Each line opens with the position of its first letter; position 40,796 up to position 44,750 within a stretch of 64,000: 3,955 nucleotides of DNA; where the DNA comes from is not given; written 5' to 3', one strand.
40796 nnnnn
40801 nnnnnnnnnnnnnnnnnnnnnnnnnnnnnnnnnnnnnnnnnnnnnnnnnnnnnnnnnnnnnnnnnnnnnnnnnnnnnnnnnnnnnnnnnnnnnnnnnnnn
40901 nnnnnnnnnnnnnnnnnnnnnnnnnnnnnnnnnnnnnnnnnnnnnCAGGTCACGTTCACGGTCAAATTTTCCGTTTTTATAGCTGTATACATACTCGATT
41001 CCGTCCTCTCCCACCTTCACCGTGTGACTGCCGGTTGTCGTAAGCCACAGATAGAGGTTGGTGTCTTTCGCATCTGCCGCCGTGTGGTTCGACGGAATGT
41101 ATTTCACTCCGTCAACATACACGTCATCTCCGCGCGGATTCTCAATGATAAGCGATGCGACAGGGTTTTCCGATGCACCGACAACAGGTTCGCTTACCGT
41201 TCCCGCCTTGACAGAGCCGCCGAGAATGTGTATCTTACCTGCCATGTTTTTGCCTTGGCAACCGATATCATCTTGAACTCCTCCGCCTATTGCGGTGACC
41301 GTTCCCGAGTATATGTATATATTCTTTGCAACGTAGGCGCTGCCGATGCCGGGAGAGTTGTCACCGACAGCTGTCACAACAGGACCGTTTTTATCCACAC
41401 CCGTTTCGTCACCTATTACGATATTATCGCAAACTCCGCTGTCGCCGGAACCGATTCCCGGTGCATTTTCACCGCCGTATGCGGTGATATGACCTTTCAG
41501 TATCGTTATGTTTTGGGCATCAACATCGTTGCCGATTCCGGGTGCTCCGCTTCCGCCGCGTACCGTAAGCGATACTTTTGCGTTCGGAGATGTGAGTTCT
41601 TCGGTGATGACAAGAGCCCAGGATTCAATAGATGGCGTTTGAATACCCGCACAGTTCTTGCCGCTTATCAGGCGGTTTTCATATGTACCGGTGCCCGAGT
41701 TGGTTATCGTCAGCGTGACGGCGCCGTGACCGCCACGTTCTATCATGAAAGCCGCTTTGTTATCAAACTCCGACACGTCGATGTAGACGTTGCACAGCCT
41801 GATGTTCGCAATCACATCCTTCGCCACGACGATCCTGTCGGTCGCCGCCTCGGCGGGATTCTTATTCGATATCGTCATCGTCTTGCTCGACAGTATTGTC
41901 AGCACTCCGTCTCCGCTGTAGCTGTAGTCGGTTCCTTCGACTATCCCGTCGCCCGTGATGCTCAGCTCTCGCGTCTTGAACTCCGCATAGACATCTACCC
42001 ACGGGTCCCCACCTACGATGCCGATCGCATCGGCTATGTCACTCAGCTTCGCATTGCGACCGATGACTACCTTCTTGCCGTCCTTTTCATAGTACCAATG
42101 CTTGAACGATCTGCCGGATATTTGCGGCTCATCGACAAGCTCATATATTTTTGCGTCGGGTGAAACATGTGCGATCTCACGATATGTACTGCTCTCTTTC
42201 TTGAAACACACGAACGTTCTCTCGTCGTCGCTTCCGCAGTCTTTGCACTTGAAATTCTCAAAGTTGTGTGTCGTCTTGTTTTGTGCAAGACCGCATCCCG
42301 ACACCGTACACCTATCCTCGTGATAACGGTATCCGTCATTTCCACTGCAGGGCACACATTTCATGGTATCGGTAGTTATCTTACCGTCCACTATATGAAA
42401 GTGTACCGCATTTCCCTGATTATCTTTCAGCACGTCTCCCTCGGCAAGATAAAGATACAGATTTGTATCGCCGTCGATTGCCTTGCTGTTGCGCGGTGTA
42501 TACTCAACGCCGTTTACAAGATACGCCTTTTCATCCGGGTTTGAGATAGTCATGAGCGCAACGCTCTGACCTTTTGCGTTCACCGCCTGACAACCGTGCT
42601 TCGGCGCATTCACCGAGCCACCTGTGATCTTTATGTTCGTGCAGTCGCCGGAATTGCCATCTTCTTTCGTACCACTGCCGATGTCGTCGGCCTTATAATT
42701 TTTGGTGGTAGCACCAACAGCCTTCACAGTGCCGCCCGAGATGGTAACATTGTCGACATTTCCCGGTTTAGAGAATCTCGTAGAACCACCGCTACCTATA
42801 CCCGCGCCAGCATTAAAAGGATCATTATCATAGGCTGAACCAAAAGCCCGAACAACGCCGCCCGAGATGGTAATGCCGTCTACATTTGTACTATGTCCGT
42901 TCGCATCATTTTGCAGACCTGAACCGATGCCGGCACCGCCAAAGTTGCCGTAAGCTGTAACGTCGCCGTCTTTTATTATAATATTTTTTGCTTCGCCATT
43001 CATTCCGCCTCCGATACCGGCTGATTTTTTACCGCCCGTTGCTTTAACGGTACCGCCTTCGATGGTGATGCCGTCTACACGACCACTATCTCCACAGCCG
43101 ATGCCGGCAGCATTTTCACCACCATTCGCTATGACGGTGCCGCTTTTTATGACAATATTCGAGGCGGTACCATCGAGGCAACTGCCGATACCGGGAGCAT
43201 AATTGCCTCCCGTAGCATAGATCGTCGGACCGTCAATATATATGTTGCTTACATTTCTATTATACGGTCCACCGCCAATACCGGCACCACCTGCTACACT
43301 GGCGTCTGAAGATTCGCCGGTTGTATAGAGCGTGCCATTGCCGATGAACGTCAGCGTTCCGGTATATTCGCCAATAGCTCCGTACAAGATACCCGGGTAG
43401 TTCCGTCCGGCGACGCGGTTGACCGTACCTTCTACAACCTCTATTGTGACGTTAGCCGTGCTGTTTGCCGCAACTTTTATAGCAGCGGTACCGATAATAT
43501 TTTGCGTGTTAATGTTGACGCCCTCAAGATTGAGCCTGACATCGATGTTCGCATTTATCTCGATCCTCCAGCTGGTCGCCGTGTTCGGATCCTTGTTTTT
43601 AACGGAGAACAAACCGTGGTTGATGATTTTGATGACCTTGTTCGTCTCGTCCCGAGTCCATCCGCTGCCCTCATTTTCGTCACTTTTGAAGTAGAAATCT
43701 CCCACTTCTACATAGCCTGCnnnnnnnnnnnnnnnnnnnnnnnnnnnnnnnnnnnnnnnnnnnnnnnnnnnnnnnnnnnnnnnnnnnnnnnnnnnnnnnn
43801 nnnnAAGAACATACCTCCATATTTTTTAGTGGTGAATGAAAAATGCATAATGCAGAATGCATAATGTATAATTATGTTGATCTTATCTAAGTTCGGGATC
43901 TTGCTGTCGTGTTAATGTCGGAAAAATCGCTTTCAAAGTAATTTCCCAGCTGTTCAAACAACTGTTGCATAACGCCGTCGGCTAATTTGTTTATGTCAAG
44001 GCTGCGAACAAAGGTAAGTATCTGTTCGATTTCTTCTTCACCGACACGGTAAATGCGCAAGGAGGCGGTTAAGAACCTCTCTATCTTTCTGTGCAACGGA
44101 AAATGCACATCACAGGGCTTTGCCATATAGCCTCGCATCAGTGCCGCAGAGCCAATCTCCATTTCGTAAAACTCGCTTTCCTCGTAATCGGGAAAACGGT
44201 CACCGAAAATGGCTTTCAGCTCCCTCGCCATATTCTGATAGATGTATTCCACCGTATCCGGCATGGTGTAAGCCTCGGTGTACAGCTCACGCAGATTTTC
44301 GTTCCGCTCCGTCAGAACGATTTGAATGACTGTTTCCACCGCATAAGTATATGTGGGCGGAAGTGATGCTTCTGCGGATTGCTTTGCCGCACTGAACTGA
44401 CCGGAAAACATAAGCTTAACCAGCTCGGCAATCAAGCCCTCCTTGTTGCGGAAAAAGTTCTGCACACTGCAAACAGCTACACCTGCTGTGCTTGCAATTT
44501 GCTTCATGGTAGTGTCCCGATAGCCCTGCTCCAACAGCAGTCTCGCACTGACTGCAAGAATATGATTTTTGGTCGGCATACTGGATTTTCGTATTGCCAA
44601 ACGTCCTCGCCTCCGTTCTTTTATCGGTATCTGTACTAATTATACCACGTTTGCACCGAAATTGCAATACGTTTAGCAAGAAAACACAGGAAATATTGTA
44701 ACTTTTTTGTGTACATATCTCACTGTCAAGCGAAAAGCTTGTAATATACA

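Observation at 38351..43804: Giant sortase-anchored surface protein: three beta-helix modules on a stalk of zinc-knuckle repeats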

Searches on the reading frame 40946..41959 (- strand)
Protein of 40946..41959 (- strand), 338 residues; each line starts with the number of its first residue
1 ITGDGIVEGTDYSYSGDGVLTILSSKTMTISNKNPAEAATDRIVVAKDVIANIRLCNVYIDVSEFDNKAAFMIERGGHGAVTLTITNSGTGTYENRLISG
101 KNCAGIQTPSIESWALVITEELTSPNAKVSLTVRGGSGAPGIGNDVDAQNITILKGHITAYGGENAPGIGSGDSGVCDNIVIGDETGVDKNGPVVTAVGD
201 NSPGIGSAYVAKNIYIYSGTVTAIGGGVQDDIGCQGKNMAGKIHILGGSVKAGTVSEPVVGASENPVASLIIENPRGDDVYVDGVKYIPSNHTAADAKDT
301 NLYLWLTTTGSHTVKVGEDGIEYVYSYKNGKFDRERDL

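Call 58: search_protein_families(library=pfam, proteins=[window:40946-41959:-], max_evalue=1)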
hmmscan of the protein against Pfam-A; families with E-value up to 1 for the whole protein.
seq(338 aa): 2 families
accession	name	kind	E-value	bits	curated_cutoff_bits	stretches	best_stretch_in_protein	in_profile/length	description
PF18889.6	Beta_helix_3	-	0.00061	20.5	27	2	151-173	1-20/20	Beta helix repeat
PF25084.1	LbH_EIF2B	-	0.14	12.6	54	1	174-250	16-92/105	EIF2B subunit epsilon LbH domain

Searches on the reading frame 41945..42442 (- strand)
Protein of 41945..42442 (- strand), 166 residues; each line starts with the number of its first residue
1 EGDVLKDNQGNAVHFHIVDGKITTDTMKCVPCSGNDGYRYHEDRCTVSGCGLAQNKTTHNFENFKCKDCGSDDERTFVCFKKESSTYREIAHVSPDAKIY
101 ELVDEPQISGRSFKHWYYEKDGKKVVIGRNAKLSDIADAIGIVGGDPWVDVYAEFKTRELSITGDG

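Call 36: search_protein_families(library=pfam, proteins=[window:41945-42442:-], max_evalue=10)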
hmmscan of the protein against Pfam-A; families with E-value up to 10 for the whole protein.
seq(166 aa): 2 families
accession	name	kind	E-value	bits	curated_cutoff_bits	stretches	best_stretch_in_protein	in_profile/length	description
PF09479.16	Flg_new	-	0.042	14.4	27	1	92-126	15-48/65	Listeria-Bacteroides repeat domain (List_Bact_rpt)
PF01905.21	DevR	-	0.091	12.3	23.8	1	88-120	25-56/270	CRISPR-associated negative auto-regulator DevR/Csa2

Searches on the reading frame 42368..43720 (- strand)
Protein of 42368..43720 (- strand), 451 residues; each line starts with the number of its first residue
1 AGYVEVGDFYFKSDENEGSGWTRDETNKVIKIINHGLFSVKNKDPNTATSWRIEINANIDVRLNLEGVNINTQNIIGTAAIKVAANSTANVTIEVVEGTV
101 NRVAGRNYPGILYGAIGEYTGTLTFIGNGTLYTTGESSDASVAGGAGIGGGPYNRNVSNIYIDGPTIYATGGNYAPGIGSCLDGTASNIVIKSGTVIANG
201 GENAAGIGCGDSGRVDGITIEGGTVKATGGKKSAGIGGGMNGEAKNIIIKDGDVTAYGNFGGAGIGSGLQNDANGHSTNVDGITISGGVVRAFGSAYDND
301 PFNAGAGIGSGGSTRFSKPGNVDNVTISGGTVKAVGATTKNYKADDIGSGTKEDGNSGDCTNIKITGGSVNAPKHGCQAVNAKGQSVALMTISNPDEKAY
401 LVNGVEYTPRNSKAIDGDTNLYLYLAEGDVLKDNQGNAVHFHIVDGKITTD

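Call 58: search_protein_families(library=pfam, proteins=[window:42368-43720:-], max_evalue=1)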
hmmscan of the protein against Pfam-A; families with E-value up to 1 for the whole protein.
seq(451 aa): 1 family
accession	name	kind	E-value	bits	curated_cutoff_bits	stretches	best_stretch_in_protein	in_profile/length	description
PF18889.6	Beta_helix_3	-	1.6e-24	85.8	27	6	218-239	1-19/20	Beta helix repeat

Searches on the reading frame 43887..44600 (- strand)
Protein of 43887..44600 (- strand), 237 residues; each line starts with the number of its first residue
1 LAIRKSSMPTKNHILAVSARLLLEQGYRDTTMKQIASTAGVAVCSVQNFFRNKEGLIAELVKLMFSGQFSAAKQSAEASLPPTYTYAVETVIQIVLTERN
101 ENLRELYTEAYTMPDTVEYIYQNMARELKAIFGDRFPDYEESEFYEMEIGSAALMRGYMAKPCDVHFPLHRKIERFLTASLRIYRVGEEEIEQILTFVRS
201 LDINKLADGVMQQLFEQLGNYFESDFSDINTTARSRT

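Call 10: search_protein_families(library=pfam, proteins=[window:43887-44600:-], max_evalue=0.001)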
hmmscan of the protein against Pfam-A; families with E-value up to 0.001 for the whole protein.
window:43887-44600:- (237 aa): 1 family
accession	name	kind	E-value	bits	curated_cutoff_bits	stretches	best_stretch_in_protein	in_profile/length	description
PF00440.29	TetR_N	-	6.7e-11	42.2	24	1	14-60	1-47/47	Bacterial regulatory proteins, tetR family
